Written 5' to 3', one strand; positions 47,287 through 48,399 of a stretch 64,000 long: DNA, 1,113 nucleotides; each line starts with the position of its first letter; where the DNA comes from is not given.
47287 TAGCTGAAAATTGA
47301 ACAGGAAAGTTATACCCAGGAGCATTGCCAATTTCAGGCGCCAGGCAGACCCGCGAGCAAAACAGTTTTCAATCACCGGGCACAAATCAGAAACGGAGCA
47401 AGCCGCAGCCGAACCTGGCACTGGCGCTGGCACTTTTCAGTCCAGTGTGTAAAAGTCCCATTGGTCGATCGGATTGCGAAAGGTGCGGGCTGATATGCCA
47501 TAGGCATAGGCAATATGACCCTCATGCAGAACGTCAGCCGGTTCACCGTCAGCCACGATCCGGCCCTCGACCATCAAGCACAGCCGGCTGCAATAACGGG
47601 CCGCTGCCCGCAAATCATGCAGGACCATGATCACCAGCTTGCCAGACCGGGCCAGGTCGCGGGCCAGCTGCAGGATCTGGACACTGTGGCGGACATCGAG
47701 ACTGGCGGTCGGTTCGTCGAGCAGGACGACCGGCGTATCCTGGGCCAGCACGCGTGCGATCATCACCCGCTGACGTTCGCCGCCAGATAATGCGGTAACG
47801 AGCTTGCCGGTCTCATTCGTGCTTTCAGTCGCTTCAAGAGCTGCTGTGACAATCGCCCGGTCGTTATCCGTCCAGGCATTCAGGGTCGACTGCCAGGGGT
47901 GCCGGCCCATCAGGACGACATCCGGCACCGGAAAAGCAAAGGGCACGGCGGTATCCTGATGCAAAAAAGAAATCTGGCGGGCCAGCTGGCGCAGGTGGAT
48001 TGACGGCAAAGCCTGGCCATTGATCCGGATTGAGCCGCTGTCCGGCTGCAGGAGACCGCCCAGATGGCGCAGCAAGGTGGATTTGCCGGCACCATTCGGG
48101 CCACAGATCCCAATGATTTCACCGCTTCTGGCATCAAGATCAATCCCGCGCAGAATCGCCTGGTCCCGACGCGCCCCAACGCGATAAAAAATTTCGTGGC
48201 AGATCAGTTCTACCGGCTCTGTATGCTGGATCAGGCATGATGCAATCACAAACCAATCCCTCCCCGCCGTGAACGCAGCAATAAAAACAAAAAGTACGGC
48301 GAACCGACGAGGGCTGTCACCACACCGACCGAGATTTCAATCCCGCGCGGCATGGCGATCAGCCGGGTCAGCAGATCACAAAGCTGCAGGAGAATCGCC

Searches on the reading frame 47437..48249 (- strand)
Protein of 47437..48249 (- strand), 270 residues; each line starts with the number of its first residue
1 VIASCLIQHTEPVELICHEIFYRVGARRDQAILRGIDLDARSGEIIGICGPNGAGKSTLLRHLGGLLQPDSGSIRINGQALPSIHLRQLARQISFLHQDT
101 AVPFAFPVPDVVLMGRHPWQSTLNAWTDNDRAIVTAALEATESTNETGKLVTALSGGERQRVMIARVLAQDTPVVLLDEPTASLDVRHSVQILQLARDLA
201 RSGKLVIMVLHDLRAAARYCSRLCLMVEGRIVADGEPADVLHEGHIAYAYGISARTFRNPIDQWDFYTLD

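Call 66: search_protein_families(library=pfam, proteins=[window:47437-48249:-])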
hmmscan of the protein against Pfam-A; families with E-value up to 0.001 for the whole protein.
window:47437-48249:- (270 aa): 7 families
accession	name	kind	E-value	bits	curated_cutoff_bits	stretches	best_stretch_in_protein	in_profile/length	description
PF00005.33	ABC_tran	-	1.5e-31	110.3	25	1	33-182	1-137/137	ABC transporter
PF02463.25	SMC_N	-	1.3e-07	31.8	40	1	73-208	110-195/220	RecF/RecN/SMC N terminal domain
PF13304.12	AAA_21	-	1.3e-06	29.2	27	0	46-77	2-33/304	AAA domain, putative AbiEii toxin, Type IV TA system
PF13476.12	AAA_23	-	6.4e-05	24.1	27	1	37-71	16-47/201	AAA domain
PF13401.12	AAA_22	-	8.2e-05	23.4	27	1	43-206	5-116/130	AAA domain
PF13555.12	AAA_29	-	0.00062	19.9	27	0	43-78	23-56/61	P-loop containing region of AAA domain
PF13191.12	AAA_16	-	0.00094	20.2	32.6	0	40-146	19-104/167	AAA ATPase domain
